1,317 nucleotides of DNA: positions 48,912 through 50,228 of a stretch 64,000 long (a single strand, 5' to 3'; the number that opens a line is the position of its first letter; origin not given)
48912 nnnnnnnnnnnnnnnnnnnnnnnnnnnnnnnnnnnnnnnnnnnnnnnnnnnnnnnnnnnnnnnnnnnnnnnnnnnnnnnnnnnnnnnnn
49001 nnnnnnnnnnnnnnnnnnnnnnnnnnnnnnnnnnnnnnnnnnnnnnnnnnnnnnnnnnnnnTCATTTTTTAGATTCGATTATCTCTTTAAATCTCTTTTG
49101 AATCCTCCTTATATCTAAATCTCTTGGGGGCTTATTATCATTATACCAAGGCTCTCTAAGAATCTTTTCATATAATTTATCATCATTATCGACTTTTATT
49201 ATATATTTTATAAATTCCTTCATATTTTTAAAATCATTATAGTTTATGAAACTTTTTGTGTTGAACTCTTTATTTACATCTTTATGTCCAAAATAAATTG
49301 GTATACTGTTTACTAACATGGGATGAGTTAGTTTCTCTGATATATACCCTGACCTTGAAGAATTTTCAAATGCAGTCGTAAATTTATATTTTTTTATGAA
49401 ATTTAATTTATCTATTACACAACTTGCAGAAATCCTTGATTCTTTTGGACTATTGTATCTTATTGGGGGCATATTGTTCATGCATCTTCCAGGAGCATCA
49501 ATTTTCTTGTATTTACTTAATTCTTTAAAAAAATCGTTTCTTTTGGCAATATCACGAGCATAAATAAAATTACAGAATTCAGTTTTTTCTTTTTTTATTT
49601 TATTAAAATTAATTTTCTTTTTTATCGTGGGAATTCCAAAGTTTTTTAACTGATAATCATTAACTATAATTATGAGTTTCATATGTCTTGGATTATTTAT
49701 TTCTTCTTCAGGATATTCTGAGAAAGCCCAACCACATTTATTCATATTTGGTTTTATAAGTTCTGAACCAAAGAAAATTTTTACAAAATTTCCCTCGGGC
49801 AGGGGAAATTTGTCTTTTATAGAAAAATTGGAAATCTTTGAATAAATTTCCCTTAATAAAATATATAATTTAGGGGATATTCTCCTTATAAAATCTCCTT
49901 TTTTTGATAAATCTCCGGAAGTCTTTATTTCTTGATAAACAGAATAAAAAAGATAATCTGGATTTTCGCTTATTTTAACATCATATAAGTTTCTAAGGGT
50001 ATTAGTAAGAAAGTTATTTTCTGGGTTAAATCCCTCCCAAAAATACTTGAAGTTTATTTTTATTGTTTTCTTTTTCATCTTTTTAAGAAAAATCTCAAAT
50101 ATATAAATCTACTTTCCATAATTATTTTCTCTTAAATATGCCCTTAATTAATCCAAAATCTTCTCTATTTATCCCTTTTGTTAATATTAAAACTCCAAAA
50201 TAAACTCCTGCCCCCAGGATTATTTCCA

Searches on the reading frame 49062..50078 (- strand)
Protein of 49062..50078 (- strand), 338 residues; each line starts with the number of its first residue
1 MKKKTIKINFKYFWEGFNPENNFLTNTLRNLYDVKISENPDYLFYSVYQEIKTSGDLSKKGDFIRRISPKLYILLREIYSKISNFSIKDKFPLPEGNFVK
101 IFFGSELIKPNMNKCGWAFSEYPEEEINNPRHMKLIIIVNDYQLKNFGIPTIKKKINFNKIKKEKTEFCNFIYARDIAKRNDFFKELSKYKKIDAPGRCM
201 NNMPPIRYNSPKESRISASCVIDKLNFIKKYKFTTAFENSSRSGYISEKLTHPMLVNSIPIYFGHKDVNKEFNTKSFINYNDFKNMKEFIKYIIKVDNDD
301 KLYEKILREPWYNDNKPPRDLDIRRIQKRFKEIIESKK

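Call 85: search_protein_families(library=pfam, max_evalue=0.0001, proteins=[window:49062-50078:-])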
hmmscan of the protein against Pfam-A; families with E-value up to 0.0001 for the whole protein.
window:49062-50078:- (338 aa): 2 families
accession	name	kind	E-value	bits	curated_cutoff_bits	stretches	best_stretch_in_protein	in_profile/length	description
PF00852.26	Glyco_transf_10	-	7e-23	81.7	23.9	1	177-307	18-136/182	Glycosyltransferase family 10 (fucosyltransferase) C-term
PF18025.7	FucT_N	-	3.6e-10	40.6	27.2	1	8-49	1-42/91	Alpha-(1,3)-fucosyltransferase FucT N-terminal domain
